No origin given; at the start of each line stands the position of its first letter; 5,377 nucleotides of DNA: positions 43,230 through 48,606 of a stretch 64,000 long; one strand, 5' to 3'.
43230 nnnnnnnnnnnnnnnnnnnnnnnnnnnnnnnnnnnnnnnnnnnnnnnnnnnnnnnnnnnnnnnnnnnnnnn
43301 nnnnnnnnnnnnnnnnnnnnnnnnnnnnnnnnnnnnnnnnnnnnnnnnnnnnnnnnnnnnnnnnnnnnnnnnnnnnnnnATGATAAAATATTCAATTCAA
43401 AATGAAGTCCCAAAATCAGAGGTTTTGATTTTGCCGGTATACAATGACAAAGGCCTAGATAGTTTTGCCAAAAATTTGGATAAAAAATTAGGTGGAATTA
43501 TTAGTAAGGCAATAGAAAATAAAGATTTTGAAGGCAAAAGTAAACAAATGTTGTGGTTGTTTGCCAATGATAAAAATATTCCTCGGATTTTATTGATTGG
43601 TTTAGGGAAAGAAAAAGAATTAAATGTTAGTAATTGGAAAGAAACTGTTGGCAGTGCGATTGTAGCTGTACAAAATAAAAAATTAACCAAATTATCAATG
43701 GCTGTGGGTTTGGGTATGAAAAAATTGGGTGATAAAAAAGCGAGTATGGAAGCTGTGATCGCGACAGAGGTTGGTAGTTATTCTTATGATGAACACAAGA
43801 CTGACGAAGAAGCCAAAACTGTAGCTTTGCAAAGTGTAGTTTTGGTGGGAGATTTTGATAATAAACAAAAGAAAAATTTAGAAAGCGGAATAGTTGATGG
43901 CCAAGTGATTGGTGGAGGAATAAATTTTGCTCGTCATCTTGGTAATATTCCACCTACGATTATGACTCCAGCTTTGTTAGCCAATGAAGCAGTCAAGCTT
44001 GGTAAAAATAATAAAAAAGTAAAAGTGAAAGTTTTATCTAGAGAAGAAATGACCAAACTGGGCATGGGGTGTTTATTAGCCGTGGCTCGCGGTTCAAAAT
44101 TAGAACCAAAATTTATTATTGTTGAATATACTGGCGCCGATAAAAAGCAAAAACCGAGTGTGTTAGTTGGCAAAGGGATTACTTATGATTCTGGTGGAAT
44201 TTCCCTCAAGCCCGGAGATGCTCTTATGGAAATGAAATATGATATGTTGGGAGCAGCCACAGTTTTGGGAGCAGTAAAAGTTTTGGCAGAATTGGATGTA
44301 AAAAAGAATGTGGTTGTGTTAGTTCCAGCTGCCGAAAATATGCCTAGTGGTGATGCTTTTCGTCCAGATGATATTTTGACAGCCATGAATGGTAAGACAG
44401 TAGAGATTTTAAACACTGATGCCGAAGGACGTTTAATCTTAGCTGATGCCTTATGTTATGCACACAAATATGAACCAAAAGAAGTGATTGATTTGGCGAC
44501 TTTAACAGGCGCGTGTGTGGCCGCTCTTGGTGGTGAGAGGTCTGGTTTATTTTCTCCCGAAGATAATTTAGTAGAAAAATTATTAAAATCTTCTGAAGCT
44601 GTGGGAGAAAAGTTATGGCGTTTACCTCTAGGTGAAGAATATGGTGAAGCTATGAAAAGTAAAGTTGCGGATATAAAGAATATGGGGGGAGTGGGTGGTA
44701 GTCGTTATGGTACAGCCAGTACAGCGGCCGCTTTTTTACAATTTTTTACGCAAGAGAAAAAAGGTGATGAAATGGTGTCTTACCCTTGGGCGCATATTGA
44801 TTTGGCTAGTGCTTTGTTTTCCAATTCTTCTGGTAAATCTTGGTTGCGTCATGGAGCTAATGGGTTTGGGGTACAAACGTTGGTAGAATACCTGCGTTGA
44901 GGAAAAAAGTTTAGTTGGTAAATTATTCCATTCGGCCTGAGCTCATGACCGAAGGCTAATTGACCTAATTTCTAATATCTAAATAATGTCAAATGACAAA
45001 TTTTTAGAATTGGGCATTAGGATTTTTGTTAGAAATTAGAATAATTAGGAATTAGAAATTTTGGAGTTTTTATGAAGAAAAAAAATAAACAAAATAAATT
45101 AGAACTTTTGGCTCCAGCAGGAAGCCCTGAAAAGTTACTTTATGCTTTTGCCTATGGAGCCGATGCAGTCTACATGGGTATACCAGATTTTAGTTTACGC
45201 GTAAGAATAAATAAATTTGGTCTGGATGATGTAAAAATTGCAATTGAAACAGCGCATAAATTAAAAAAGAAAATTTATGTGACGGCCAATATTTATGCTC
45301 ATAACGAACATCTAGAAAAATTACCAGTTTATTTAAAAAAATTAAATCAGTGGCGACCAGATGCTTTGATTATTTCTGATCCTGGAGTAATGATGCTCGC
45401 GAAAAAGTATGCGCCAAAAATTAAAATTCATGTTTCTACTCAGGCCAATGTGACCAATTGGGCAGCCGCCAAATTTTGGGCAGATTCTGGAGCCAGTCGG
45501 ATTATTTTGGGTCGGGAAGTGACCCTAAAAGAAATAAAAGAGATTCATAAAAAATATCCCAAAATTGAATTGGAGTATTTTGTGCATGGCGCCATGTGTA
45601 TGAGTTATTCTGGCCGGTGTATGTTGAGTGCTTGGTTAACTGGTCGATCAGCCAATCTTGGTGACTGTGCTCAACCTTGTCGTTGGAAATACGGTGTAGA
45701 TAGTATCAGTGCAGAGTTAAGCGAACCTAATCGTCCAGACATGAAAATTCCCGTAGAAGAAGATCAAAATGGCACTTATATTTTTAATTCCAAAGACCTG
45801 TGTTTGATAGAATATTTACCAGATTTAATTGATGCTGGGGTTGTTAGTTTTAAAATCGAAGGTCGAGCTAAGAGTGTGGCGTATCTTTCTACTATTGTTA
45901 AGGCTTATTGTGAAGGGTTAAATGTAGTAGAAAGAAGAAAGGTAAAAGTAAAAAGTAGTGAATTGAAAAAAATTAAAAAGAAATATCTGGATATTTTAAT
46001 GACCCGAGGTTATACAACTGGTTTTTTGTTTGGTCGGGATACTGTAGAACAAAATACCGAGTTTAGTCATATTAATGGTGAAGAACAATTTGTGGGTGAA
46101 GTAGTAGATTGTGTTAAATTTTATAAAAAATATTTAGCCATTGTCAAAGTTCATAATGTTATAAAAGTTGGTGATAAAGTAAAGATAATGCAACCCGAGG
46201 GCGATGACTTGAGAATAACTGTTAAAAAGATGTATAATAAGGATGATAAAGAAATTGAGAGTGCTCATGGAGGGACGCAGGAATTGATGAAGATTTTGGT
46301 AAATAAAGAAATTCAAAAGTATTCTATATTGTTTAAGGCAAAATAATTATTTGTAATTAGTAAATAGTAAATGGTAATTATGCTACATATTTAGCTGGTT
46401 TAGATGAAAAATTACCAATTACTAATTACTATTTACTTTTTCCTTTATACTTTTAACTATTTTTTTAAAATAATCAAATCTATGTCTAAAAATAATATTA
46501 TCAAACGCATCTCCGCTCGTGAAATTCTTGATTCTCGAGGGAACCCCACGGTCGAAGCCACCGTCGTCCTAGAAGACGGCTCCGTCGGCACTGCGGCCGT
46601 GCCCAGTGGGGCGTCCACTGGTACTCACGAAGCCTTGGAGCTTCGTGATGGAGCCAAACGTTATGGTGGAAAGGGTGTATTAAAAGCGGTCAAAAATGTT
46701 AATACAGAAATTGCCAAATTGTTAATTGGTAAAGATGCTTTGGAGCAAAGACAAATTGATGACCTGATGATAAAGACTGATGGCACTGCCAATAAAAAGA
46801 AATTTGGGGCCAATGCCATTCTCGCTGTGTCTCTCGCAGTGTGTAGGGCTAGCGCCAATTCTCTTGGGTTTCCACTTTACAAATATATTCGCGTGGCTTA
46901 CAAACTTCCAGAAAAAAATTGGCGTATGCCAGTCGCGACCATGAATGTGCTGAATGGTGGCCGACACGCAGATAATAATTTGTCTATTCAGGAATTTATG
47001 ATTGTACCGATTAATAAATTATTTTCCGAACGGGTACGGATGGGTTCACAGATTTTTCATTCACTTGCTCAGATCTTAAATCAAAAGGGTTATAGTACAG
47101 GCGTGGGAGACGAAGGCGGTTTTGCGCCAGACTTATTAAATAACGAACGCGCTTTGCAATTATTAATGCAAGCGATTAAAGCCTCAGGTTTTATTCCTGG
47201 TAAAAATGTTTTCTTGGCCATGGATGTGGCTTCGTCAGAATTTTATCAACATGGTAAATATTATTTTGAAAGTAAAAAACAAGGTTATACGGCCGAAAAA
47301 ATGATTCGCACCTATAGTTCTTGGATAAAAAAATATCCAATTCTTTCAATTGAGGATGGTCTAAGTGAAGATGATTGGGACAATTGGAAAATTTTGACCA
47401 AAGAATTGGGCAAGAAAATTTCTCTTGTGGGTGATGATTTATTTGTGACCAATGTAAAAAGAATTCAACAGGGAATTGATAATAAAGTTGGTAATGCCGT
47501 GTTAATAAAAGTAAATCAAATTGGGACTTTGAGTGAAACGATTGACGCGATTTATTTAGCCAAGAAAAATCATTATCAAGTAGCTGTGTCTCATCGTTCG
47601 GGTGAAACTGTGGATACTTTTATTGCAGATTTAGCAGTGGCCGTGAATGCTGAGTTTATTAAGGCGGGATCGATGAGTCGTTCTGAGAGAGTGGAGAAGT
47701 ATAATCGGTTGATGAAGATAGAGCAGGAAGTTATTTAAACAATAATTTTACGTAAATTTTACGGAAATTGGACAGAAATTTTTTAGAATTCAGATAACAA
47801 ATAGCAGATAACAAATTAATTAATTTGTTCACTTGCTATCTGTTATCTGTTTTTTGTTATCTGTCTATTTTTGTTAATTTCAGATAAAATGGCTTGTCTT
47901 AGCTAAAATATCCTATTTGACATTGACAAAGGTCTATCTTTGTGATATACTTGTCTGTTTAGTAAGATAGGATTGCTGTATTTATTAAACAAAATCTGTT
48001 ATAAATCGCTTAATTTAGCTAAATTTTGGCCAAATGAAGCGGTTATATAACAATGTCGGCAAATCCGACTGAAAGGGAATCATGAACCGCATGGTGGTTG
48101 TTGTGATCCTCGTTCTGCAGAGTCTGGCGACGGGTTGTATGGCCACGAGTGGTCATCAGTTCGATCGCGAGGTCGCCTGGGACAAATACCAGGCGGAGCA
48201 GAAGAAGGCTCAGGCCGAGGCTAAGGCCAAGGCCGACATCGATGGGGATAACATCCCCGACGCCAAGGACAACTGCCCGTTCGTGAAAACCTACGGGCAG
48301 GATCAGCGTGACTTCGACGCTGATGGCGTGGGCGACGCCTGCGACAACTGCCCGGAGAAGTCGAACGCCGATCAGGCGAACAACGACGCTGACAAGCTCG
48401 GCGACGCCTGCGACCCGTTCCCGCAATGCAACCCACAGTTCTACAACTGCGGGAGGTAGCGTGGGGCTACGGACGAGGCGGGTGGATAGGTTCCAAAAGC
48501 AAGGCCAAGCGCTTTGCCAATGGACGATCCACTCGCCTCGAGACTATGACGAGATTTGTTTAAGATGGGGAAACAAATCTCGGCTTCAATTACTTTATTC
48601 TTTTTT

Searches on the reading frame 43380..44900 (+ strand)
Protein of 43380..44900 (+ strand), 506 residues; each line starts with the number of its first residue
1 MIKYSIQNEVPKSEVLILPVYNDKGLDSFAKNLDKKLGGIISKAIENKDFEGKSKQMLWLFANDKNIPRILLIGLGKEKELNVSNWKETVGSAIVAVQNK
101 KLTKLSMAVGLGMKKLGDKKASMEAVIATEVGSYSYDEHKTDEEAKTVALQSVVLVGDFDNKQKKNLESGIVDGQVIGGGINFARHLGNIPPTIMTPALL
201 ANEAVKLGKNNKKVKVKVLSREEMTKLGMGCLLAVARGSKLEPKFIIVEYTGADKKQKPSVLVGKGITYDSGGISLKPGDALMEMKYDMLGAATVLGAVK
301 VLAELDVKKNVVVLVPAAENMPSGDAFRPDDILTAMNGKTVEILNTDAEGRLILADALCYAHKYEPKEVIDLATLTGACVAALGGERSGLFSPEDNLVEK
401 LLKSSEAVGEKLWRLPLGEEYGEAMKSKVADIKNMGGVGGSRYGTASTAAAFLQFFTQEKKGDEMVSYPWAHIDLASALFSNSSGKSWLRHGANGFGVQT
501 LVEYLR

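Call 7: search_protein_families(library=pfam, proteins=[window:43380-44900:+], max_evalue=1)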
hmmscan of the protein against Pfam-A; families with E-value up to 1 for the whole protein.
window:43380-44900:+ (506 aa): 3 families
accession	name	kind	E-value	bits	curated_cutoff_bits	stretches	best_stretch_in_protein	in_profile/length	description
PF00883.26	Peptidase_M17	-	1.2e-119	399.7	25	1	182-502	1-310/310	Cytosol aminopeptidase family, catalytic domain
PF02789.23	Peptidase_M17_N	-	1.1e-20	74.3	23.4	1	17-142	1-128/129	Cytosol aminopeptidase family, N-terminal domain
PF02749.22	QRPTase_N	-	0.092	13.4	27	0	307-344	31-68/82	Quinolinate phosphoribosyl transferase, N-terminal domain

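Call 27: find_related_loci(query=window:43380-44897:+, collection=genome_contigs, flank=6000)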
Query window:43380-44897:+ (506 aa) in genome_contigs; peptide patterns used: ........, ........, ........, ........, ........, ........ (x = any residue, [..] = any of these).
73 stretches matched a pattern; 22 encode a relative of the query (tblastn E <= 1e-3); 22 distinct loci.
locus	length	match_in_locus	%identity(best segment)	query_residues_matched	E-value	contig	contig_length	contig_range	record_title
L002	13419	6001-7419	40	13-505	1e-108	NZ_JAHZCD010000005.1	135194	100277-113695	MAG: Haemophilus sp. isolate HRGM_Genome_2181 HRGM_Genome_2181_5, whole genome shotgun sequence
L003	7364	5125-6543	40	13-505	9e-108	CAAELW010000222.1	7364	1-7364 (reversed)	MAG TPA_asm: Pasteurellaceae bacterium, isolate HGM20789, WGS project CAAELW010000000 data, contig: ERS537260_13_k99_100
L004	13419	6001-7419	40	13-505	2e-104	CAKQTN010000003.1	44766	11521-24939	MAG: uncultured Haemophilus sp. isolate REFINED_METABAT215_SUBJECT_CONTIGS_1500_ASSEMBLY_K77_MERGED__Pilot_MoBio_Fiber_C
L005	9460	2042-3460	40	13-505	2e-102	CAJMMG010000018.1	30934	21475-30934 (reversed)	TPA_asm: uncultured bacterium isolate ERR1600749-bin.20 genome assembly, contig: NODE_644_length_30934_cov_585.588296, w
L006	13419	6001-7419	38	2-501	1e-83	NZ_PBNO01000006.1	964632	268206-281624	MAG: Ponticaulis sp. isolate SP186 151034, whole genome shotgun sequence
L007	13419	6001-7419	38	2-501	2e-83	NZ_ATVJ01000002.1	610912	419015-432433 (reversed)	Ponticaulis koreensis DSM 19734 G523DRAFT_scaffold00002.2_C, whole genome shotgun sequence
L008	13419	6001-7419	37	2-501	2e-83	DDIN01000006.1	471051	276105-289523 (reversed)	MAG TPA_asm: Hyphomonadaceae bacterium UBA1849 UBA1849_contig_875, whole genome shotgun sequence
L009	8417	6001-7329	37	41-505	2e-83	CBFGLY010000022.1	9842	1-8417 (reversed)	MAG TPA_asm: uncultured Sphingomonas sp. isolate SRR28044137_binner12_Refined_7 genome assembly, contig: ERZ27254110.162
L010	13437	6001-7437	36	1-506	2e-82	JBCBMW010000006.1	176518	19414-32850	MAG: Pseudomonadota bacterium isolate J06630_4 NODE_6_length_176518_cov_19.152907, whole genome shotgun sequence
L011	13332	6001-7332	37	39-505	2e-81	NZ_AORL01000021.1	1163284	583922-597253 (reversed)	Sphingomonas sp. PR090111-T3T-6A strain PR090111-T3T6A Sphingomonas_PR09011.fna_21, whole genome shotgun sequence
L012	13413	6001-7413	35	10-506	2e-81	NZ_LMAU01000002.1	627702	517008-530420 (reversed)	Tsuneonella troitsensis strain JCM 17037 JCM17037_2, whole genome shotgun sequence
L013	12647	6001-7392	36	26-501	2e-79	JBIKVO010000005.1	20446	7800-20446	MAG: Caulobacterales bacterium isolate ME2015-08-22_3300042470_group6_bin263 Rohwer_bin1886_scaffold_1961_c1, whole geno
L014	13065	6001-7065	41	133-505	1e-79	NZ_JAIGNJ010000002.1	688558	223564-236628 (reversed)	Qipengyuania vesicularis strain 1NDH10 NODE_2_length_688558_cov_221.234506, whole genome shotgun sequence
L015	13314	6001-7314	36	50-506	9e-78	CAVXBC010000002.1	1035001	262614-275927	MAG: uncultured Alphaproteobacteria bacterium isolate MFD02581.bin.1.3 genome assembly, contig: contig_33758, whole geno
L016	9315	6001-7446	36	2-506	2e-75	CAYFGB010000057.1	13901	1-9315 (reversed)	MAG TPA_asm: uncultured Hyphomonadaceae bacterium isolate ERP003628_co2_15 genome assembly, contig: NODE_3213_length_139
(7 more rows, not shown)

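Call 93: find_encoding_contigs(protein=window:43380-44900:+, flank=3000, max_places=8)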
Protein window:43380-44900:+ (506 aa): 1 contig read that carries it; 1 place shown.
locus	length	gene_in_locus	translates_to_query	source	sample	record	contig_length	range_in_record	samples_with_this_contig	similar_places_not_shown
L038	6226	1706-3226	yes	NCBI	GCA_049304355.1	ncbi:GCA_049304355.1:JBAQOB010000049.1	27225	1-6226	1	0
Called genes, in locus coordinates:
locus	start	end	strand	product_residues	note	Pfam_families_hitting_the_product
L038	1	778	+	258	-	PF04055:Radical_SAM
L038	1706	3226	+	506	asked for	PF02789:Peptidase_M17_N, PF00883:Peptidase_M17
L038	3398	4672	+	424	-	PF01136:Peptidase_U32, PF16325:Peptidase_U32_C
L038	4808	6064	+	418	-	PF03952:Enolase_N, PF07476:MAAL_C (faint), PF00113:Enolase_C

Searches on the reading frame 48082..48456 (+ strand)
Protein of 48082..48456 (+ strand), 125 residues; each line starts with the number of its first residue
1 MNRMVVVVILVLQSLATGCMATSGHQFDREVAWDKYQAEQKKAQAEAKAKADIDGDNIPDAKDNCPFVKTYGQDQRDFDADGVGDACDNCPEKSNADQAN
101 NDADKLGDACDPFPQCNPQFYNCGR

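Call 39: search_protein_families(library=pfam, proteins=[window:48082-48456:+], max_evalue=1)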
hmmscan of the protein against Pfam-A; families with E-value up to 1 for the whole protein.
window:48082-48456:+ (125 aa): 2 families
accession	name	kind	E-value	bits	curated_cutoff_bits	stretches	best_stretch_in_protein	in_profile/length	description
PF02412.23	TSP_3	-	1.1e-12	47.8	25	2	76-98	14-36/36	Thrombospondin type 3 repeat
PF04277.18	OAD_gamma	-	0.12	13.5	27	1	5-54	13-61/76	Oxaloacetate decarboxylase, gamma chain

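Call 70: find_homologous_proteins(query=window:48082-48456:+, max_evalue=0.00001)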
Query window:48082-48456:+ (125 aa): 75 proteins with E <= 0.00001 among 120 candidates.
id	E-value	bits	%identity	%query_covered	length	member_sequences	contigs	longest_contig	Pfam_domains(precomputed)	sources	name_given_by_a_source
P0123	5.3e-80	284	100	100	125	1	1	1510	PF02412.24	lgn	-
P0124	1.9e-20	91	54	52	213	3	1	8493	PF02412.24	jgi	jgi:hypothetical protein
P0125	4.9e-17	80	54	58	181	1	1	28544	PF02412.24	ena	-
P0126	7.5e-17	80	49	39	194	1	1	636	PF02412.24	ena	-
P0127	1.8e-16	78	58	53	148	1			PF02412.24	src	-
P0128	2.0e-16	78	57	43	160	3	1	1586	PF02412.24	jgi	jgi:thrombospondin 2/3/4/5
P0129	3.1e-16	78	58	46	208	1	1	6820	PF02412.24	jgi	jgi:hypothetical protein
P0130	1.1e-15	76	54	49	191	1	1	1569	PF02412.24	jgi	jgi:hypothetical protein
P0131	2.2e-15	75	52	53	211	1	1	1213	PF02412.24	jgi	jgi:hypothetical protein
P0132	1.6e-14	72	44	53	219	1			PF02412.24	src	-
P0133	3.5e-14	71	52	52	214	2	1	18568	PF02412.24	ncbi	-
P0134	4.0e-14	71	57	43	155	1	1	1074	PF02412.24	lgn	-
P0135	9.0e-14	70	67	41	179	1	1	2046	PF02412.24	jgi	jgi:hypothetical protein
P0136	1.1e-13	69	53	53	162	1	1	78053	PF02412.24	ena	-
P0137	2.4e-13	68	51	54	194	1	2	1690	PF02412.24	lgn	-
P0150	4.2e-11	61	41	49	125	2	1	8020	PF02412.24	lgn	-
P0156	1.9e-10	59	39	88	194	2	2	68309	PF02412.24,PF05345.19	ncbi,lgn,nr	ncbi:MAG: hypothetical protein D6795_10670 [Deltaproteobacteria bacterium]|nr:MAG: hypothetical prot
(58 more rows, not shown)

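Call 82: find_encoding_contigs(protein=P0150, flank=4000, max_places=2)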
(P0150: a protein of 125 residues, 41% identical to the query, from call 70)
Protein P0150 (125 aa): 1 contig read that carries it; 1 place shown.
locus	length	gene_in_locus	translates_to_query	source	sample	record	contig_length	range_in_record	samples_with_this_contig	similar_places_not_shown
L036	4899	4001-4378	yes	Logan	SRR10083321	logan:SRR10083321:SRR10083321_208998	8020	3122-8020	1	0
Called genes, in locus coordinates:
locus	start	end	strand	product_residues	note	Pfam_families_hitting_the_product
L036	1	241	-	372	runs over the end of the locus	PF13776:DUF4172, PF02661:Fic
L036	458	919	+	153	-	PF02899:Phage_int_SAM_1, PF13495:Phage_int_SAM_4 (weak)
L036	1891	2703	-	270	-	PF10604:Polyketide_cyc2, PF08327:AHSA1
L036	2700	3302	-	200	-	PF12840:HTH_20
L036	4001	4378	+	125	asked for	PF02412:TSP_3 (faint)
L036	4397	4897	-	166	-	?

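Call 83: find_encoding_contigs(protein=P0156, flank=3000, max_places=1)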
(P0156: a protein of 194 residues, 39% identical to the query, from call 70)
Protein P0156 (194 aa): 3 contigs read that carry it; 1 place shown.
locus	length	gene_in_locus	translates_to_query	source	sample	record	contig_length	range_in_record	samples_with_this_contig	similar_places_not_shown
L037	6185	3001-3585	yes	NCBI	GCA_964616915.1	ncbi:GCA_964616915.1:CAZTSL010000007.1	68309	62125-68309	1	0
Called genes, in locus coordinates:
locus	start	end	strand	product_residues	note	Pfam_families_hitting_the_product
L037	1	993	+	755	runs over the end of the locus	PF07719:TPR_2 (faint), PF13181:TPR_8 (faint), PF13428:TPR_14 (faint), PF14559:TPR_19 (faint), PF13174:TPR_6 (faint), PF09976:TPR_21 (weak), PF13432:TPR_16, PF01464:SLT, +2 more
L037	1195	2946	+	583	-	PF08817:YukD (faint), PF11976:Rad60-SLD (faint), PF00240:ubiquitin (faint)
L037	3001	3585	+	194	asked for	PF02412:TSP_3 (faint), PF05345:He_PIG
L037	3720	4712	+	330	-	-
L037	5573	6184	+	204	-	?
